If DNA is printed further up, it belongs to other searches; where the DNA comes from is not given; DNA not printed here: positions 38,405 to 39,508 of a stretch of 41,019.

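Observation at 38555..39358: Uncharacterised AT-rich Cys-rich protein in the prophage cargo slot: candidate novel defence gene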

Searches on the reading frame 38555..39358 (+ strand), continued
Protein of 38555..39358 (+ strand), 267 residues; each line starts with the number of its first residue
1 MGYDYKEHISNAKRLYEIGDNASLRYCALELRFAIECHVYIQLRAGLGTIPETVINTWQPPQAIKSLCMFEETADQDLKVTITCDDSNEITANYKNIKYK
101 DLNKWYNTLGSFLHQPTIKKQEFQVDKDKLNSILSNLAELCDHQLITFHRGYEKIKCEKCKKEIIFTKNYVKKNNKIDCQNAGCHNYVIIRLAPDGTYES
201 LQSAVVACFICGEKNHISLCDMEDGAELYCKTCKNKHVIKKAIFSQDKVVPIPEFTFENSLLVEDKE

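Call 33: find_encoding_contigs(protein=P0180, flank=7000, max_places=3)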
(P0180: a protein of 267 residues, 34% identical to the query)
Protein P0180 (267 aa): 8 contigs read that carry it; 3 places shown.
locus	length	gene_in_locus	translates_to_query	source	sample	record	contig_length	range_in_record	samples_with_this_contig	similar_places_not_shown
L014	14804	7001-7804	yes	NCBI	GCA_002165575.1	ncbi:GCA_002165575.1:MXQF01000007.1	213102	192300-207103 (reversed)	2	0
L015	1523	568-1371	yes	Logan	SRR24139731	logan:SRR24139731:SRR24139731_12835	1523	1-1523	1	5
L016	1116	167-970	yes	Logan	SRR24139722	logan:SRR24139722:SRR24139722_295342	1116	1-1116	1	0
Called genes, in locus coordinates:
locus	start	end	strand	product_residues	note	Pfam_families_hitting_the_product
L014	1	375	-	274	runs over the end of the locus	PF00685:Sulfotransfer_1, PF13469:Sulfotransfer_3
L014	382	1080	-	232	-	PF07484:Collar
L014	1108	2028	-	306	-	-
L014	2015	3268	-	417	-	-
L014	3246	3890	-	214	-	PF05118:Asp_Arg_Hydrox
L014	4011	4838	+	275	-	-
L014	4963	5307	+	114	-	PF12151:MVL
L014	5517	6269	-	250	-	PF01925:TauE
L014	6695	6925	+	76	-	-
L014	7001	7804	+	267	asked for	-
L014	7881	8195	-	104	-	PF00589:Phage_integrase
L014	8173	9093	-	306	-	PF08843:AbiEii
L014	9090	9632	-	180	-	PF19570:DUF6088 (weak)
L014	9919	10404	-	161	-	PF13404:HTH_AsnC-type (weak), PF13412:HTH_24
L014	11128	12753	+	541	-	PF20250:FapA_N, PF03961:FapA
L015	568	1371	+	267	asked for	-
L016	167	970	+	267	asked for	-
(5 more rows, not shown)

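Call 38: search_solved_structures(query=A2, max_evalue=10, show_alignments=3)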
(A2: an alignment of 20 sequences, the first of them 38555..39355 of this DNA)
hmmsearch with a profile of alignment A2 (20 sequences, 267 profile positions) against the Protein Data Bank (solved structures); distinct sequences matched with E-value up to 10: 57.
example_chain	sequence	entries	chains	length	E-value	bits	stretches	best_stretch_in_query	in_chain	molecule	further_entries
7zok_A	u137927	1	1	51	0.00032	23.1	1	215-253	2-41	Adventurous gliding motility protein X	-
7txc_E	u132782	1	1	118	0.023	17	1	166-256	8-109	Hypermethylated in cancer 2 protein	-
7lt9_B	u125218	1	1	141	0.063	15.6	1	160-252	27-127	LIM and senescent cell antigen-like-containing domain protein 1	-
7d2t_B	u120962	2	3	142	0.064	15.5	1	160-252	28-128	LIM and senescent cell antigen-like-containing domain protein 1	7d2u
5kea_A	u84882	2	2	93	0.074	15.3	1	185-251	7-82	Krueppel-like factor 4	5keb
2j7a_C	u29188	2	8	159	0.083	15.2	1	213-249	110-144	CYTOCHROME C QUINOL DEHYDROGENASE NRFH | NAPC/NIRT CYTOCHROME C FAMILY PROTEIN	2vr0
2dn9_A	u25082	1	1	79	0.084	15.2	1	89-154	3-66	DnaJ homolog subfamily A member 3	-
5ke6_A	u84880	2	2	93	0.085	15.2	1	185-251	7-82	Krueppel-like factor 4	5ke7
2kae_A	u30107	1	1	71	0.087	15.1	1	211-244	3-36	GATA-type transcription factor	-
2wbs_A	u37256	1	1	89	0.095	15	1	185-251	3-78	KRUEPPEL-LIKE FACTOR 4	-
2nb9_A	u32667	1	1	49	0.1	14.9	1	217-249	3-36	Uncharacterized protein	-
2wbu_A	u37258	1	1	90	0.1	14.9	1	185-251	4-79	KRUEPPEL-LIKE FACTOR 4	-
5k2m_E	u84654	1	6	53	0.1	14.8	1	217-252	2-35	Probable lysine biosynthesis protein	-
4m9e_A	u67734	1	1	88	0.13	14.5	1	186-251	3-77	Krueppel-like factor 4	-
6mif_A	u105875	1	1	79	0.14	14.5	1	216-252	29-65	LIM and senescent cell antigen-like-containing domain protein 1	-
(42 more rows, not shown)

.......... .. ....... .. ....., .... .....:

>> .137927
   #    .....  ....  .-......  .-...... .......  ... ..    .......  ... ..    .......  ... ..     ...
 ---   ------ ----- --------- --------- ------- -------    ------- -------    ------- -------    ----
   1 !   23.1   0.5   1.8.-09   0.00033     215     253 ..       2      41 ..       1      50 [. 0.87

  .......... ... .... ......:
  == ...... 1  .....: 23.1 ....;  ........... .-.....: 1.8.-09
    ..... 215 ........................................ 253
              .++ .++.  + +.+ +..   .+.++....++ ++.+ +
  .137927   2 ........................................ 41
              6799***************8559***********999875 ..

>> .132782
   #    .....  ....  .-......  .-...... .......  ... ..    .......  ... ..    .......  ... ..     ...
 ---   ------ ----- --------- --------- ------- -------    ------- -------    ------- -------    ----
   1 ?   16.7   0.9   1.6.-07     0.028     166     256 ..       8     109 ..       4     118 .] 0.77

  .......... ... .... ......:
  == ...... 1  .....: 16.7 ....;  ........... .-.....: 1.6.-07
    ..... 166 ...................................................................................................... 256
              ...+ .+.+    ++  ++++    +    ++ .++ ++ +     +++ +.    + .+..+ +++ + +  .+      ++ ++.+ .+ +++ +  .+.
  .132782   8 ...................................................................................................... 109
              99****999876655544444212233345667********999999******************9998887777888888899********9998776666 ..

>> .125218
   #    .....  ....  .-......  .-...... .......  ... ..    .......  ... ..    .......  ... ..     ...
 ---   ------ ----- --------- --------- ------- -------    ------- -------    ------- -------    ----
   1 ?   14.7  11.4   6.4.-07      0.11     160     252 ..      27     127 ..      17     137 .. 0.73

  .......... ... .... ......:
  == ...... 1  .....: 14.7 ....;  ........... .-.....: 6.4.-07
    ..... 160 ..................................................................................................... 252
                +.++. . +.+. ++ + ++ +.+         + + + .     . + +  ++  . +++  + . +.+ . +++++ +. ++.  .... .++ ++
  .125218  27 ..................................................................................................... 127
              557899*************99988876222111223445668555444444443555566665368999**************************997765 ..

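Call 42: fold_search(model_id=the predicted structure, library=pdb)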
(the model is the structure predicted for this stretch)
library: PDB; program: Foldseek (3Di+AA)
matches with E <= 10: 254; with E <= 0.001: 0
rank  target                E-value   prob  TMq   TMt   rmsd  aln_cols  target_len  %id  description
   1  8aaf_a                1.0e-01  0.18  0.18  0.07  34.9       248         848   10  Yeast RQC complex in state G (released 2023-03-08)
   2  4nqf_B                1.2e-01  0.80  0.24  0.38  10.1       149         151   14  Crystal structure of HEPN domain protein (released 2014-03-26)
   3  9ghd_V                2.0e-01  0.13  0.16  0.19  17.4       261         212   10  Escherichia coli 70S ribosome in complex with Staphylococcus aureus FusB-EF-G (FusB-EF-G-70S*) (released 2025-03-26)
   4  9ghe_V                2.6e-01  0.13  0.15  0.18  17.7       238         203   11  Staphylococcus aureus FusB bound to the small subunit of the Escherichia coli 70S ribosome (FusB-70S:SSU) (released 2025-03-26)
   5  4adn_B                2.7e-01  0.15  0.16  0.20  17.3       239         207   11  Fusidic acid resistance protein FusB (released 2012-03-07)
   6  4nqf_A                3.1e-01  0.69  0.27  0.44   9.3       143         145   15  Crystal structure of HEPN domain protein (released 2014-03-26)
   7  9ghf_V                3.1e-01  0.06  0.11  0.13  24.5       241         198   10  Staphylococcus aureus FusB bound to the large subunit of the Escherichia coli 70S ribosome (FusB-70S:LSU) (released 2025-03-26)
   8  4ado_A                4.3e-01  0.10  0.16  0.19  17.9       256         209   11  Fusidic acid resistance protein FusB (released 2012-03-07)
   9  2yb5_F                4.6e-01  0.08  0.15  0.17  17.7       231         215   10  Structure of the fusidic acid resistance protein FusC (released 2012-01-25)
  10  9gy4_Z                5.1e-01  0.09  0.16  0.07  35.4       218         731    9  60S ribosomal subunit in complex with E3-UFM1 ligase and RQC machinery components NEMF and LTN1 (Composite map) (released 2025-05-14)
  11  5ngm_Av               5.4e-01  0.09  0.10  0.15  26.3       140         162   12  2.9S structure of the 70S ribosome composing the S. aureus 100S complex (released 2017-10-04)
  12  3jd5_G                6.4e-01  0.08  0.12  0.14  14.2       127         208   12  Cryo-EM structure of the small subunit of the mammalian mitochondrial ribosome (released 2016-07-13)
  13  3j9m_AF               7.6e-01  0.07  0.12  0.14  14.7       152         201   12  Structure of the human mitochondrial ribosome (class 1) (released 2015-04-15)
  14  4ado_B                8.0e-01  0.07  0.13  0.16  14.8       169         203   12  Fusidic acid resistance protein FusB (released 2012-03-07)
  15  4adn_A                8.0e-01  0.07  0.15  0.18  17.2       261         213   12  Fusidic acid resistance protein FusB (released 2012-03-07)
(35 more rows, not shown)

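Call 55: fold_search(model_id=the predicted structure, library=viral)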
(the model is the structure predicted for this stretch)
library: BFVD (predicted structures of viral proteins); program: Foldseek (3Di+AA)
matches with E <= 10: 521; with E <= 0.001: 0
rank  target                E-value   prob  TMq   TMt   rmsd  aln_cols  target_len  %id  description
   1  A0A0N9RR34            7.3e-02  0.77  0.14  0.17  21.0       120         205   15  Uncharacterized protein [Pseudomonas phage POR1]
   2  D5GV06                1.6e-01  0.08  0.11  0.13  19.1       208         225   11  Base plate hub subunit protein [Campylobacter phage CP220]
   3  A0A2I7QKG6            1.7e-01  0.08  0.09  0.05  16.7       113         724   12  (no name in the UniProt tables at hand)
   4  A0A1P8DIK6            2.0e-01  0.28  0.13  0.26  16.7       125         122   10  (no name in the UniProt tables at hand)
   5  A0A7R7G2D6            2.5e-01  0.13  0.10  0.06  14.3       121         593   16  (no name in the UniProt tables at hand)
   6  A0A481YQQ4            2.5e-01  0.07  0.09  0.08  21.5       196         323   12  Uncharacterized protein [Marseillevirus LCMAC101]
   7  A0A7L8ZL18            2.5e-01  0.06  0.11  0.12  19.8       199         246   14  Uncharacterized protein [Campylobacter phage F379]
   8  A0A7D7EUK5            3.0e-01  0.10  0.13  0.07  22.2       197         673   10  DNA-directed RNA polymerase [Vibrio phage phiV141]
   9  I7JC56                3.0e-01  0.06  0.09  0.12  20.1       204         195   12  Baseplate assembly protein (T4 gp51-like) [Campylobacter phage CP21]
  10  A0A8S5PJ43            3.4e-01  0.08  0.10  0.07  16.9       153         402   14  DNA mismatch endonuclease [Siphoviridae sp. ctL0q1]
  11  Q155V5                3.4e-01  0.07  0.12  0.10  17.2       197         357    9  Outer capsid protein VP2 (Fragment) [Bluetongue virus]
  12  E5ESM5                3.6e-01  0.15  0.14  0.21  14.5       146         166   10  (no name in the UniProt tables at hand)
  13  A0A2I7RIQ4            4.0e-01  0.28  0.11  0.36  13.4        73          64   18  (no name in the UniProt tables at hand)
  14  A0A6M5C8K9            4.0e-01  0.09  0.11  0.17  14.6       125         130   10  (no name in the UniProt tables at hand)
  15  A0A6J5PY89            4.2e-01  0.75  0.13  0.41  13.8        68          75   18  CxxC_CxxC_SSSS, putative regulatory protein, FmdB family [uncultured Caudovirales phage]
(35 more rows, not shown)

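Call 71: find_encoding_contigs(protein=P0233, flank=8000, max_places=1)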
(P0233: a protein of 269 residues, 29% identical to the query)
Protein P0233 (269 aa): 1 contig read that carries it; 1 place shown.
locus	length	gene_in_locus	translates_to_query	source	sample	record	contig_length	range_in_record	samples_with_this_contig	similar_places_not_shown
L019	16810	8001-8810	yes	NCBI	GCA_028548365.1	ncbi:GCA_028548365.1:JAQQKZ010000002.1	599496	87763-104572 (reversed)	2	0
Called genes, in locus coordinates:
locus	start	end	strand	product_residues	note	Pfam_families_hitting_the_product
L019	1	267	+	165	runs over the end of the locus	PF00578:AhpC-TSA, PF08534:Redoxin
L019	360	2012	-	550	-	PF00672:HAMP, PF00015:MCPsignal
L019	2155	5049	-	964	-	PF01590:GAF (weak), PF13492:GAF_3 (weak), PF01966:HD (faint), PF13487:HD_5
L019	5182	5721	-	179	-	PF25084:LbH_EIF2B (faint), PF25087:GMPPB_C (faint), PF21711:DCTN5 (weak), PF00132:Hexapep (weak)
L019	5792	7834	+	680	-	PF19310:TOP_N, PF01432:Peptidase_M3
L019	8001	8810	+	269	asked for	-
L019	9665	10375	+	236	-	-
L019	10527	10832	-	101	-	-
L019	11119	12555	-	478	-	PF08521:2CSK_N, PF00512:HisKA, PF02518:HATPase_c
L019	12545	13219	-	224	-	PF00072:Response_reg, PF00486:Trans_reg_C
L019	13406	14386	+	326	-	PF03401:TctC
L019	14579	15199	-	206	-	PF01810:LysE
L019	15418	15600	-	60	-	-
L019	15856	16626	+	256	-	PF03372:Exo_endo_phos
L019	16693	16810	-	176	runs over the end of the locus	PF05163:DinB, PF12867:DinB_2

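Call 72: find_encoding_contigs(protein=P0255, flank=8000, max_places=1)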
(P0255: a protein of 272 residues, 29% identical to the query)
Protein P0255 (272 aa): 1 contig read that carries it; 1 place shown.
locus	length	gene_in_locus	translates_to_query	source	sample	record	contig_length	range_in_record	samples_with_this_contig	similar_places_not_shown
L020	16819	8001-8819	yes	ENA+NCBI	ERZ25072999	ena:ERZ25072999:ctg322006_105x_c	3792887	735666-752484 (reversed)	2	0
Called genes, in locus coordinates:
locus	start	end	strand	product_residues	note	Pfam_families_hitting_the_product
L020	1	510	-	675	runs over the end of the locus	PF07715:Plug, PF00593:TonB_dep_Rec_b-barrel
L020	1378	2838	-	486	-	PF13365:Trypsin_2, PF03781:FGE-sulfatase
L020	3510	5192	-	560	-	PF06537:DHOR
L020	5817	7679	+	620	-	PF00890:FAD_binding_2 (faint), PF01134:GIDA, PF01266:DAO (faint), PF07992:Pyr_redox_2, PF12831:FAD_oxidored (weak), PF21680:GIDA_C_1st, PF13932:SAM_GIDA_C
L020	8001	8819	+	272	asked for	-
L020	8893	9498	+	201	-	PF00383:dCMP_cyt_deam_1, PF14437:MafB19-deam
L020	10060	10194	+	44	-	-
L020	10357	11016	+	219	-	PF02527:GidB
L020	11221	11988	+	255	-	PF00142:Fer4_NifH, PF01656:CbiA, PF02374:ArsA_ATPase (weak), PF06564:CBP_BcsQ, PF09140:MipZ, PF10609:ParA, PF13614:AAA_31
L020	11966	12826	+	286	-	PF02195:ParB_N, PF17762:HTH_ParB, PF23552:ParB_C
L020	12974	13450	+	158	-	PF04519:Bactofilin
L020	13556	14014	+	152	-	PF04519:Bactofilin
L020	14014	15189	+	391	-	PF00764:Arginosuc_synth (faint), PF02540:NAD_synthase (faint), PF03054:tRNA_Me_trans, PF06508:QueC (faint), PF20259:tRNA_Me_trans_M, PF20258:tRNA_Me_trans_C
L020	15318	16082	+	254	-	PF00215:OMPdecase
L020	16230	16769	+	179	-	PF00213:OSCP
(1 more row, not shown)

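Call 73: find_encoding_contigs(protein=P0195, flank=8000, max_places=1)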
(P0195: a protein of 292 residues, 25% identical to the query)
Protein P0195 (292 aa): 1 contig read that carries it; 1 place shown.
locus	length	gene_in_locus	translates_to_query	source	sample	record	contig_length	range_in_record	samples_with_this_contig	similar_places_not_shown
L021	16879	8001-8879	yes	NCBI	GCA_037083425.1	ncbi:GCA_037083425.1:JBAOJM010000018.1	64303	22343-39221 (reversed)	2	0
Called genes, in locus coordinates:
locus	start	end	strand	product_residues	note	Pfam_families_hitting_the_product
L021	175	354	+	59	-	-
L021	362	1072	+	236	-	PF06414:Zeta_toxin, PF13671:AAA_33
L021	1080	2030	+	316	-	-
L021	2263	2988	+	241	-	-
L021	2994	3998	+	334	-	-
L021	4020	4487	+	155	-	-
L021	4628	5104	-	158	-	-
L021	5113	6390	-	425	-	PF00817:IMS, PF11799:IMS_C, PF13438:DUF4113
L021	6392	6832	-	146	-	PF00717:Peptidase_S24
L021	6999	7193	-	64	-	-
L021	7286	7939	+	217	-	-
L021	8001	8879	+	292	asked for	-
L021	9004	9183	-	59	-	PF12244:DUF3606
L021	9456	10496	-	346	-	PF01068:DNA_ligase_A_M, PF04679:DNA_ligase_A_C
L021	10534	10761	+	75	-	-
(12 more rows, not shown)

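Call 74: find_related_loci(query=A2, collection=viral_contigs, flank=8000)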
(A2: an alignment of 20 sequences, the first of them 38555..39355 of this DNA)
Query A2 (267 aa) in viral_contigs; peptide patterns used: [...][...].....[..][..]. (x = any residue, [..] = any of these).
26 stretches matched a pattern; 9 encode a relative of the query (tblastn E <= 1e-3); 9 distinct loci.
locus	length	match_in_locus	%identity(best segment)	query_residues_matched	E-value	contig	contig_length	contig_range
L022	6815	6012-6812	100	1-267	0e+0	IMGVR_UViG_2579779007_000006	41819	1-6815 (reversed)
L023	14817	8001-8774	56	1-257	2e-97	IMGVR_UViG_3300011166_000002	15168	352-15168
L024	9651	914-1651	29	3-239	3e-29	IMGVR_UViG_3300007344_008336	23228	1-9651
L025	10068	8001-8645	29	3-211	4e-23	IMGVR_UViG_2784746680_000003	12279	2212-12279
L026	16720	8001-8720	26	6-241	1e-16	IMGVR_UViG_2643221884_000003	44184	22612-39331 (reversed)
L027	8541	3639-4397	24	6-243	3e-14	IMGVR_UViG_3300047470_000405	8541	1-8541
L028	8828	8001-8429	30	1-129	2e-13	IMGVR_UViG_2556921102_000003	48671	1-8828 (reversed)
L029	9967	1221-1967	25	12-243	5e-11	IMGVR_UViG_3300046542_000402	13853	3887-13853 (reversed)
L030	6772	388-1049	39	8-208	3e-6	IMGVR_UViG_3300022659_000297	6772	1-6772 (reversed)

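Call 77: search_protein_families(library=pfam, proteins=[L023:304-3714:+, L023:3711-4673:+, L023:4739-6847:+, L023:7171-7488:+, L023:9092-9847:-, L023:10501-11643:-, L023:11908-12453:-, L023:12889-13914:-, L026:10182-12662:-, L026:2759-3946:-], max_evalue=0.001)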
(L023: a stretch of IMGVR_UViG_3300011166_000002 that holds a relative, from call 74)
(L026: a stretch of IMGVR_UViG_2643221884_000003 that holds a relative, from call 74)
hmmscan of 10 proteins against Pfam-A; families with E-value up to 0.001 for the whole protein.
L023:304-3714:+ (1136 aa): 3 families
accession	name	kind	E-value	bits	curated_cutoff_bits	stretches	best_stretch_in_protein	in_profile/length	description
PF24801.1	FNIII-A_GpJ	-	9.5e-51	171.6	27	1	92-218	1-126/126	Tip attachment protein J,FNIII-A domain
PF09327.17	Phage_Tail_Tip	-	1e-42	145.6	22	1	982-1114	1-134/139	Bacteriophage tail tip fiber protein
PF13550.12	Phage-tail_3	-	2.5e-12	47.4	23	1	344-505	3-162/164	Putative phage tail protein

L023:3711-4673:+ (320 aa): 0 families

L023:4739-6847:+ (702 aa): 1 family
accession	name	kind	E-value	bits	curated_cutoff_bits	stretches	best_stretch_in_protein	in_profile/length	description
PF13884.11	Peptidase_S74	-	2.2e-08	34.7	22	1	594-644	1-56/58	Chaperone of endosialidase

L023:7171-7488:+ (105 aa): 0 families

L023:9092-9847:- (251 aa): 1 family
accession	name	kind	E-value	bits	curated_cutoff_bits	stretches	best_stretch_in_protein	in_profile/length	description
PF20247.3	DUF6602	-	3.6e-24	85.1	27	1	23-117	7-99/104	Domain of unknown function (DUF6602)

L023:10501-11643:- (380 aa): 2 families
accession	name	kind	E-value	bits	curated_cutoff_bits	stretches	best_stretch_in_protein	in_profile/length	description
PF09003.16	Arm-DNA-bind_1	-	1.1e-29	102.7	22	1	1-72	1-73/74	Bacteriophage lambda integrase, Arm DNA-binding domain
PF00589.27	Phage_integrase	-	3.1e-19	69.8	27.1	1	195-367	2-168/172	Phage integrase family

L023:11908-12453:- (181 aa): 0 families

L023:12889-13914:- (341 aa): 1 family
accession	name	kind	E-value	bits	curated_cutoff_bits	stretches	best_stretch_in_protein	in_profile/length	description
PF17762.8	HTH_ParB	-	2.3e-05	24.9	22.6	1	124-182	3-61/102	ParB HTH domain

L026:10182-12662:- (826 aa): 1 family
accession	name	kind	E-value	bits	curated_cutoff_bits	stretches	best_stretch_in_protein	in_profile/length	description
PF06791.18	TMP_2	-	3.1e-41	141.8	30.2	1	152-352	13-207/208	Prophage tail length tape measure protein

L026:2759-3946:- (395 aa): 1 family
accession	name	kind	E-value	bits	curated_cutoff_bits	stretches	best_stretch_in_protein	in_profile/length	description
PF00589.27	Phage_integrase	-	1.2e-25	90.7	27.1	1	177-363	3-168/172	Phage integrase family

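Call 84: search_protein_families(library=padloc, alignment_id=A2, max_evalue=0.1)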
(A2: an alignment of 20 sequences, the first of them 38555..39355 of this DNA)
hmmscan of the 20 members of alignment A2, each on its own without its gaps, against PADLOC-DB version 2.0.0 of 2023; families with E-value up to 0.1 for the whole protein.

A. member 1, window:38555-39355:+ (267 aa): 0 families

B. families by the number of members that match (of 20 scanned): 2 families
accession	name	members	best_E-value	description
PDLC04283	PDC-M02A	1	0.00019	-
PDLC02697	Orf5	1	0.017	Orf5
